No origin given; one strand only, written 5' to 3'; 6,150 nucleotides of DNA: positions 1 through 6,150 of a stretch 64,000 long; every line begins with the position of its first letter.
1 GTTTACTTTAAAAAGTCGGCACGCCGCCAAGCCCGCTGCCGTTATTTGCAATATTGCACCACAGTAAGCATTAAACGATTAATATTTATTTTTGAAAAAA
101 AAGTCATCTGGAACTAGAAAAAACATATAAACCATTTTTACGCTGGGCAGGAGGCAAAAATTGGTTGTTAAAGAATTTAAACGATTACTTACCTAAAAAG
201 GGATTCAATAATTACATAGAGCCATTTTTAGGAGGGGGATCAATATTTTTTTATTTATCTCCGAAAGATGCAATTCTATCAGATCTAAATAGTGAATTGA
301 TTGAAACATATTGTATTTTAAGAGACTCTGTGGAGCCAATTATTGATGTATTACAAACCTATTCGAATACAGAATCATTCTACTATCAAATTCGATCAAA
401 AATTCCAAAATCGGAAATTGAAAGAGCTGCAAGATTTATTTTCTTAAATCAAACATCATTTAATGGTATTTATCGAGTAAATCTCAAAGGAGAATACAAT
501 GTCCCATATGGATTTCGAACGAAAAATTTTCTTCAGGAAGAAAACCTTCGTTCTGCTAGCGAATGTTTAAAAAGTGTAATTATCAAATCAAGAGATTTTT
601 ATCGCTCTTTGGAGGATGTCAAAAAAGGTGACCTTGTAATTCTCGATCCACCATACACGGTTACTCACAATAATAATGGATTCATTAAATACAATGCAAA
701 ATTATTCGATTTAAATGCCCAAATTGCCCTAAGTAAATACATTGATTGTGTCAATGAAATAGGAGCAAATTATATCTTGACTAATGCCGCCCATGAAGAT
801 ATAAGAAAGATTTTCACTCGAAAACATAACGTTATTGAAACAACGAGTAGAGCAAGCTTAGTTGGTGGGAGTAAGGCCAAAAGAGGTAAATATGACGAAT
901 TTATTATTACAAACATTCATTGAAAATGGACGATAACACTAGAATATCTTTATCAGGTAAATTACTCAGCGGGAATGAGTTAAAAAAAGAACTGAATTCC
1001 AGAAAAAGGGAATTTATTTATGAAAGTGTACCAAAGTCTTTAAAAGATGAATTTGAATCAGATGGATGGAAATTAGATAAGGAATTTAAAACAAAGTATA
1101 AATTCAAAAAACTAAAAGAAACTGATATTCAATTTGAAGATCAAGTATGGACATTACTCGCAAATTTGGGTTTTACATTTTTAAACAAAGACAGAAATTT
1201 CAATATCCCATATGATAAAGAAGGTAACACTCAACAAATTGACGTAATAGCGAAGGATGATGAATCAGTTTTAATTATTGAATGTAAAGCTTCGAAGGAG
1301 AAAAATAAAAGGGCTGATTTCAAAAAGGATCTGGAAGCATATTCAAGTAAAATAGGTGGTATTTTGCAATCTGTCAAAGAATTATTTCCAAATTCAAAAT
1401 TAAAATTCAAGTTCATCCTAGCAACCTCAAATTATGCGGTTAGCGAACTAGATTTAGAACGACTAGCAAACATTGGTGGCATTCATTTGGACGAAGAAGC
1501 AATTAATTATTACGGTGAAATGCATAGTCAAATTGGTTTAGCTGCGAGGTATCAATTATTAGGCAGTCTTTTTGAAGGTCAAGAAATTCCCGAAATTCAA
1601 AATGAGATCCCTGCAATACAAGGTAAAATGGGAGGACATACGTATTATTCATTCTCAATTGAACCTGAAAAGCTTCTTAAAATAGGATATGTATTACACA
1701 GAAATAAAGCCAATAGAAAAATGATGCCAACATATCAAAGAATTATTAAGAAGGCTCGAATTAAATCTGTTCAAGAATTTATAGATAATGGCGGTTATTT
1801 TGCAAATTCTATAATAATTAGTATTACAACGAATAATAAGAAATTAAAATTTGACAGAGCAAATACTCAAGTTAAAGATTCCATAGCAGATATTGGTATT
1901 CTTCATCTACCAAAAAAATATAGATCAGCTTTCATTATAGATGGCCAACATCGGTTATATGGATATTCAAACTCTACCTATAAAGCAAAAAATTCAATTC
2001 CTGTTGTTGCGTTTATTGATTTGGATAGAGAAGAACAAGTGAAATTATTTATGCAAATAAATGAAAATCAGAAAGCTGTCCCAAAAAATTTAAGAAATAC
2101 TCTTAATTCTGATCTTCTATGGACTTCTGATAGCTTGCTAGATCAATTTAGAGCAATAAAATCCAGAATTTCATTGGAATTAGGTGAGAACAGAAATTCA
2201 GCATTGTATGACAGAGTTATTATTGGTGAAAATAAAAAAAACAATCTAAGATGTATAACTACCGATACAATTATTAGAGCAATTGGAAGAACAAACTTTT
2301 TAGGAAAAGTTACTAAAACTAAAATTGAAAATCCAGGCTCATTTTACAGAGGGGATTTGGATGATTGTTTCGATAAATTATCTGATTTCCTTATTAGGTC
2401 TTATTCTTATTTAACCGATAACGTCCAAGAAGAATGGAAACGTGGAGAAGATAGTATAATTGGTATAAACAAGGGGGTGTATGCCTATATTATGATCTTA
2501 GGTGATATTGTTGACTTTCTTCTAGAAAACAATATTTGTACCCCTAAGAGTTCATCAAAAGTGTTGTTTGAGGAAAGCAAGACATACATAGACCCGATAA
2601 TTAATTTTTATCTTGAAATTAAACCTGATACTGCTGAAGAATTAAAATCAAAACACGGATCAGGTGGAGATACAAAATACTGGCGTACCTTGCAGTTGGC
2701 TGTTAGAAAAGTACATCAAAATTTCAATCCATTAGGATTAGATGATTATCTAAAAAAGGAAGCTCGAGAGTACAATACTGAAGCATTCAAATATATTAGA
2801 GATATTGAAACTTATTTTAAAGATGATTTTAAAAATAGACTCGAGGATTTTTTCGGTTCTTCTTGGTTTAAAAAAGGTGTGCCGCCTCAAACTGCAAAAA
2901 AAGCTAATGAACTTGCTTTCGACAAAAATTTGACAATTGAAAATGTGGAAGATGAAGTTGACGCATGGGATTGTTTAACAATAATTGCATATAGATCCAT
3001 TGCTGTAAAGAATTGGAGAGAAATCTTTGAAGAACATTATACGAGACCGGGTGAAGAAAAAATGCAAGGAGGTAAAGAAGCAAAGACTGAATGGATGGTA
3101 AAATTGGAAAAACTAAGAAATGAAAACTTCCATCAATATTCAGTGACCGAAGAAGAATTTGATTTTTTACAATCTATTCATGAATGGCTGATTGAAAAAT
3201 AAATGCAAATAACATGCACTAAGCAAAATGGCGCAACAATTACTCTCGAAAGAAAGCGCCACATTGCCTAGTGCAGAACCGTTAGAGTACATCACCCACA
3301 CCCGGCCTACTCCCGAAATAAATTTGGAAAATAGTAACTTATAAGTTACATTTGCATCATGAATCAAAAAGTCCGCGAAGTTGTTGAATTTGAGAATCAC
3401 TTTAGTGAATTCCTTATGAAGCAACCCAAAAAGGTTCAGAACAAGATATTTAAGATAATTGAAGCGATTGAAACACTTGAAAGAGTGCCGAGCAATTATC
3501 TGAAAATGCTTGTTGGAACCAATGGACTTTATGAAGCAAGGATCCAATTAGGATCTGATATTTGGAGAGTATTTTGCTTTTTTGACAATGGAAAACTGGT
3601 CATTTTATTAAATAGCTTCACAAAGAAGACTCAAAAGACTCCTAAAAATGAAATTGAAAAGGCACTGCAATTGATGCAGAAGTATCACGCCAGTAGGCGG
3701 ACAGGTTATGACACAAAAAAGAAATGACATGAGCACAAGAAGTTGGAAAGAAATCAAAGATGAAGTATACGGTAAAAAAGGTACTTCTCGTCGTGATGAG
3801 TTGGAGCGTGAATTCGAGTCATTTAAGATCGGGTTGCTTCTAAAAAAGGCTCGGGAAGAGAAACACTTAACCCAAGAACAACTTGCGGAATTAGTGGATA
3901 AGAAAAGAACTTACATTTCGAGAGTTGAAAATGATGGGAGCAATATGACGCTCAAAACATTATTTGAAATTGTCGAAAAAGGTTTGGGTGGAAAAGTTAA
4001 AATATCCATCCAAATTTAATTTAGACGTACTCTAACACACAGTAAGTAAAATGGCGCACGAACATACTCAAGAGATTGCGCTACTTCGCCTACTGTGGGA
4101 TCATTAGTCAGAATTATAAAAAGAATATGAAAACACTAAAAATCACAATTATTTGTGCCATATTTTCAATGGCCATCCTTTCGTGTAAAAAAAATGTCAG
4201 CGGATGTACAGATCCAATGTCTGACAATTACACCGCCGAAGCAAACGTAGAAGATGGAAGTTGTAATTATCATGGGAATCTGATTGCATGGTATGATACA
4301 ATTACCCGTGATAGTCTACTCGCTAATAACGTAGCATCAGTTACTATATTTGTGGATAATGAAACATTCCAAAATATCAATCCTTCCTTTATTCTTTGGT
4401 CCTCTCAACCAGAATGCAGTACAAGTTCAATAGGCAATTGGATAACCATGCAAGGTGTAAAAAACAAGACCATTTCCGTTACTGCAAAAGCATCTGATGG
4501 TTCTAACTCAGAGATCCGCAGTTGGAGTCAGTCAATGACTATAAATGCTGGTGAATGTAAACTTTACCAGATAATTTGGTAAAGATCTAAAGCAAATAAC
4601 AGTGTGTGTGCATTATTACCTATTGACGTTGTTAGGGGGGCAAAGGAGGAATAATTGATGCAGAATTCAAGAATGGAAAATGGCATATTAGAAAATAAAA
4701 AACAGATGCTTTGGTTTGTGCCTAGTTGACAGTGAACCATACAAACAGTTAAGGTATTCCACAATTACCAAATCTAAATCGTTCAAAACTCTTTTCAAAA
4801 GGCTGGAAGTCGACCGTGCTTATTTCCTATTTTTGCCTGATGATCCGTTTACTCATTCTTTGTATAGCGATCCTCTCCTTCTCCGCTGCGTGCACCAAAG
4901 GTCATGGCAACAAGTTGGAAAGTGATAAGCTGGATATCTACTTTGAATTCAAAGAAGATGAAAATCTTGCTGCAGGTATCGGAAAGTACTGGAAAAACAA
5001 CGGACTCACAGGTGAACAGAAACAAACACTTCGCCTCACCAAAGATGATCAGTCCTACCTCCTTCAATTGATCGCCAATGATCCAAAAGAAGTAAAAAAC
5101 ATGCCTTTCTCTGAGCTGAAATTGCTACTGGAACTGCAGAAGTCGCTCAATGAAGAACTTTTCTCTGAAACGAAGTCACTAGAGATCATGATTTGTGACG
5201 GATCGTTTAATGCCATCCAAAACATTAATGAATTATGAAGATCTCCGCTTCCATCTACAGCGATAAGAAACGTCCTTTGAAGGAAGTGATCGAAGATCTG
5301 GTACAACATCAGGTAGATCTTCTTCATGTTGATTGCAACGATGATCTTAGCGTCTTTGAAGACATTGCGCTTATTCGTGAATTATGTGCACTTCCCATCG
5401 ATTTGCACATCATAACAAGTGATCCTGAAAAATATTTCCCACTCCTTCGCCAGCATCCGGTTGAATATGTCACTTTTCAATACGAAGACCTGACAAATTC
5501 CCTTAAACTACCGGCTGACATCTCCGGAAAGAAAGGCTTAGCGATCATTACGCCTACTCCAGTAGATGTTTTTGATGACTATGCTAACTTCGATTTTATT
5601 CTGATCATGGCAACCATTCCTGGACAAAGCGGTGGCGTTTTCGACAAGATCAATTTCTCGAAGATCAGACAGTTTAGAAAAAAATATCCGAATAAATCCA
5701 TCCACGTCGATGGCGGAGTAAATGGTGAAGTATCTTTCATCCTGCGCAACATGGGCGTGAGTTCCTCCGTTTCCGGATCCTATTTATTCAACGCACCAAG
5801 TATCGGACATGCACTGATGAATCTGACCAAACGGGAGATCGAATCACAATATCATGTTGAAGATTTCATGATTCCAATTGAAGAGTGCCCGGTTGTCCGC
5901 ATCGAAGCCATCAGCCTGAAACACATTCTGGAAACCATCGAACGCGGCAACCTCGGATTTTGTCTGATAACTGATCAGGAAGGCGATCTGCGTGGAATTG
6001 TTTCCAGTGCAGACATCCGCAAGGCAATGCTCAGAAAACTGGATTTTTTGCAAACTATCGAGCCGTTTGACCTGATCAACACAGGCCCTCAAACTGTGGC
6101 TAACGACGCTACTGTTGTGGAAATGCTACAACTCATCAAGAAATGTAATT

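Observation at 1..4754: Three consecutive gene cassettes bounded by attC-like sites: the distal end of an integron-type array in a Bacteroidota chromosome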

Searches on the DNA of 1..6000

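Call 32: search_with_rna_model(model_id=R1, source=window, start=1, end=6000, filters=off, max_evalue=10, show_alignments=6)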
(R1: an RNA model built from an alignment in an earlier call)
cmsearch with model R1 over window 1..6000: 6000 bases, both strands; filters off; matches with E-value up to 10: 7.
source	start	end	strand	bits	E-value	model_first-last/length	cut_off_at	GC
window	3204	3294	+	101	2.2e-26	1-90/90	no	0.43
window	4027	4116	+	76.9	1.3e-19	1-90/90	no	0.42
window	3200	3290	-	29.7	2.3e-06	1-90/90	no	0.42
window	4019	4108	-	14.3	0.049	1-90/90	no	0.42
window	665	697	+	8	2.8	1-90/90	no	0.24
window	2451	2510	+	6.2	9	1-90/90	no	0.32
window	4303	4349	+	6.2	9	1-90/90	no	0.38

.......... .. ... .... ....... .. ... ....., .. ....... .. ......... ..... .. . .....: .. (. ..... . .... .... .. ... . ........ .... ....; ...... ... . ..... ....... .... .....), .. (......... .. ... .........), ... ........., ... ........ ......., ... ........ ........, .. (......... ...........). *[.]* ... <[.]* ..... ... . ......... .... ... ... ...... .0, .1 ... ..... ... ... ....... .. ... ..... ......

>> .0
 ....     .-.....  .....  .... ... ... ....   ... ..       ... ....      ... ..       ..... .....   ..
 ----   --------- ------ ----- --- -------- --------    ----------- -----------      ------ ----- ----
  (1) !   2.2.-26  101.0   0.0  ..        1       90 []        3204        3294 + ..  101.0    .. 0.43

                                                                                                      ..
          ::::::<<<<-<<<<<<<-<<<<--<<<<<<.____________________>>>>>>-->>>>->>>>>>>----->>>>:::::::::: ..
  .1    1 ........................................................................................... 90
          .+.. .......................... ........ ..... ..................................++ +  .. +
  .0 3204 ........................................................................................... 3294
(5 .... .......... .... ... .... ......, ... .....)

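Call 104: search_with_rna_model(model_id=R2, source=window, start=1, end=6000, filters=off, max_evalue=10, show_alignments=5)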
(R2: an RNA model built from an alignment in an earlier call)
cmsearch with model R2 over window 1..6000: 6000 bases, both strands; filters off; matches with E-value up to 10: 18.
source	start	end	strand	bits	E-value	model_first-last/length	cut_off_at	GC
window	3204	3290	+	34.3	3.9e-07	1-139/139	no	0.44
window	4027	4112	+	25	6.6e-05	1-139/139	no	0.44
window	4332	4375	+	8.4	0.64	60-104/139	no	0.27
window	1050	1105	-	7.5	1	48-104/139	no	0.23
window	3204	3290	-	6.6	1.7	1-139/139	no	0.44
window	78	114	+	6.2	2.1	64-104/139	no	0.19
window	366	436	-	5.9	2.5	31-105/139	no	0.3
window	1163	1235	-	5.1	3.9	32-104/139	no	0.27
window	4591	4637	+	4.9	4.3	1-139/139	no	0.38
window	816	840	+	4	7.3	1-139/139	no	0.28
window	4591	4640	-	3.9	7.6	1-139/139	no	0.42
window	1940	1963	+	3.9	7.6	1-139/139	no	0.46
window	2145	2215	-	3.9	7.7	34-104/139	no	0.31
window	1370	1411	-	3.6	8.8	63-104/139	no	0.21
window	2763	2845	-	3.6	8.8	27-109/139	no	0.27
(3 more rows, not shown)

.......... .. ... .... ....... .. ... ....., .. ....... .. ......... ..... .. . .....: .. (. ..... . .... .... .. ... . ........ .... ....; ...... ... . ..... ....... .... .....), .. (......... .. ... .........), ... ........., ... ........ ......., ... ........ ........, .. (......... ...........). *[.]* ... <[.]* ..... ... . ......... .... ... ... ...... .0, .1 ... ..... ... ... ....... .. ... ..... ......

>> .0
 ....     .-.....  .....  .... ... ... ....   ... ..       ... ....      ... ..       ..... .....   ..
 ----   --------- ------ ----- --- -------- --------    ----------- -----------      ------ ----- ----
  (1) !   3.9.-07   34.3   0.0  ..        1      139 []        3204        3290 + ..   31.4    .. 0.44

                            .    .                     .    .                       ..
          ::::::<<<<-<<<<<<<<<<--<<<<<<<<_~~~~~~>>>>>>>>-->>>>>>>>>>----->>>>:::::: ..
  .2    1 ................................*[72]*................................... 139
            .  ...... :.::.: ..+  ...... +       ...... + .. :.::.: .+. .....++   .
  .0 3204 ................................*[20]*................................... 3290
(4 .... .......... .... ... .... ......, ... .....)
